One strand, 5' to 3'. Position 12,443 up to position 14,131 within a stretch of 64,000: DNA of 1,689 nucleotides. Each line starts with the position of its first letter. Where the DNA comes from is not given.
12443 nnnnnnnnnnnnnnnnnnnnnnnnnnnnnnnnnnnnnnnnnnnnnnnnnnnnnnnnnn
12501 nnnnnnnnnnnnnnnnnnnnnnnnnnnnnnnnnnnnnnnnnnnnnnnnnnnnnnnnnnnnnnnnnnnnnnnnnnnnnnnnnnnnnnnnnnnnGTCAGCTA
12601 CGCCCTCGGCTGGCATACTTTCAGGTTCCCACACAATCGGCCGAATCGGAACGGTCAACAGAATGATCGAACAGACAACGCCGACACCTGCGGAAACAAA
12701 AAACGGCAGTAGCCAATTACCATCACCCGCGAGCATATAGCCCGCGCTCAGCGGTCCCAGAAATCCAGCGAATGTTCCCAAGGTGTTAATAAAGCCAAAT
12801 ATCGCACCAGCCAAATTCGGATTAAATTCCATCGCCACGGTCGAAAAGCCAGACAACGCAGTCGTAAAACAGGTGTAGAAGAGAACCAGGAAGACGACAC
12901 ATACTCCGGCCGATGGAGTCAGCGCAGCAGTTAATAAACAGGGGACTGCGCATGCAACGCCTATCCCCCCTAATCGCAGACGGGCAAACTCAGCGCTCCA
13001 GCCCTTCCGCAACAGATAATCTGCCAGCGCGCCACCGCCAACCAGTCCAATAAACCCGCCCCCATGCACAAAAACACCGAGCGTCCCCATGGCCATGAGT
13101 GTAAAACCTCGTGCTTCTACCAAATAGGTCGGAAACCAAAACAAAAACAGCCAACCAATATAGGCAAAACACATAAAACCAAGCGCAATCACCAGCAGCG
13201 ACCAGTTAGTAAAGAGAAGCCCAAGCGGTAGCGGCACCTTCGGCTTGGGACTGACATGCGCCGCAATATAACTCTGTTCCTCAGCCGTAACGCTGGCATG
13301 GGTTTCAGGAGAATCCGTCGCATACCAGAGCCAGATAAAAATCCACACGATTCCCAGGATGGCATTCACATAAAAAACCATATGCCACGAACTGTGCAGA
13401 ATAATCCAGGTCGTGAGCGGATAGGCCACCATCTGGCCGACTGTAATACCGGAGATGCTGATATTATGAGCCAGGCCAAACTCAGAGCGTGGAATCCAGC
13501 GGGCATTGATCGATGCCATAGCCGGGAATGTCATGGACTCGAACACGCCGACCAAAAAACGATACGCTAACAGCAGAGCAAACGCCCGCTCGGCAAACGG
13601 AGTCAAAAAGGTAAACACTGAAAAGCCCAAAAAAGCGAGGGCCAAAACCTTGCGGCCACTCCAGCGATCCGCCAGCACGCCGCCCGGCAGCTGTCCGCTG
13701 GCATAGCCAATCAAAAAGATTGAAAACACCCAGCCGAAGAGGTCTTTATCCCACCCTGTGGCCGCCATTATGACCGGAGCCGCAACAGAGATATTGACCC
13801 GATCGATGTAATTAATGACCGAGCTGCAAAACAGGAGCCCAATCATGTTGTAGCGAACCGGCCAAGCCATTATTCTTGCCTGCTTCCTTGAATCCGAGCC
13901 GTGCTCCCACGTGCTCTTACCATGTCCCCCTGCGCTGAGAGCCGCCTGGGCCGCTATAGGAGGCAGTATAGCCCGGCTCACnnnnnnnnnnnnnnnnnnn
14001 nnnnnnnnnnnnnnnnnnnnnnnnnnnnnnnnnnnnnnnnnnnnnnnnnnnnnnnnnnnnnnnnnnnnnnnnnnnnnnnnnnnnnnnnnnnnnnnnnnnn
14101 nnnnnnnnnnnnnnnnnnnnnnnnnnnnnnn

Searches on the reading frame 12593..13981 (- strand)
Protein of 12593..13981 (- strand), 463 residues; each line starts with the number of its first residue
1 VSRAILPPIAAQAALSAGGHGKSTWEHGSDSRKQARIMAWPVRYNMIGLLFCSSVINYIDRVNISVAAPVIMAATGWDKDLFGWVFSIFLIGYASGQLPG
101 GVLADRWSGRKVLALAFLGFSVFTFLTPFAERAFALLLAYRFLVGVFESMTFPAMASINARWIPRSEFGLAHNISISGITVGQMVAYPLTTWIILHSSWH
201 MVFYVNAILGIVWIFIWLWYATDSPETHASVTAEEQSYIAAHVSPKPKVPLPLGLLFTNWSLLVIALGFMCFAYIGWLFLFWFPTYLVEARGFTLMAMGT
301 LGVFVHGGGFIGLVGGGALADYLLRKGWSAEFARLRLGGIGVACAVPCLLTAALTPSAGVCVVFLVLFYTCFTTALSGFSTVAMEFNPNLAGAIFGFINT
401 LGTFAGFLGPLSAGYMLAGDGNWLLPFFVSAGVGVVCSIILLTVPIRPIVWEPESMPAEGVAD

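Call 28: search_protein_families(library=pfam, proteins=[window:12593-13981:-], max_evalue=0.00001)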
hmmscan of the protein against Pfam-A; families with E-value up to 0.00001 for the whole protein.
window:12593-13981:- (463 aa): 2 families
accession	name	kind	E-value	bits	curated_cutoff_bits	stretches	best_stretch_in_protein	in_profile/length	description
PF07690.21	MFS_1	-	3.5e-58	197.6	33.4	1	50-410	1-347/347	Major Facilitator Superfamily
PF00083.30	Sugar_tr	-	1.4e-07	31.2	22.3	0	79-442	45-435/452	Sugar (and other) transporter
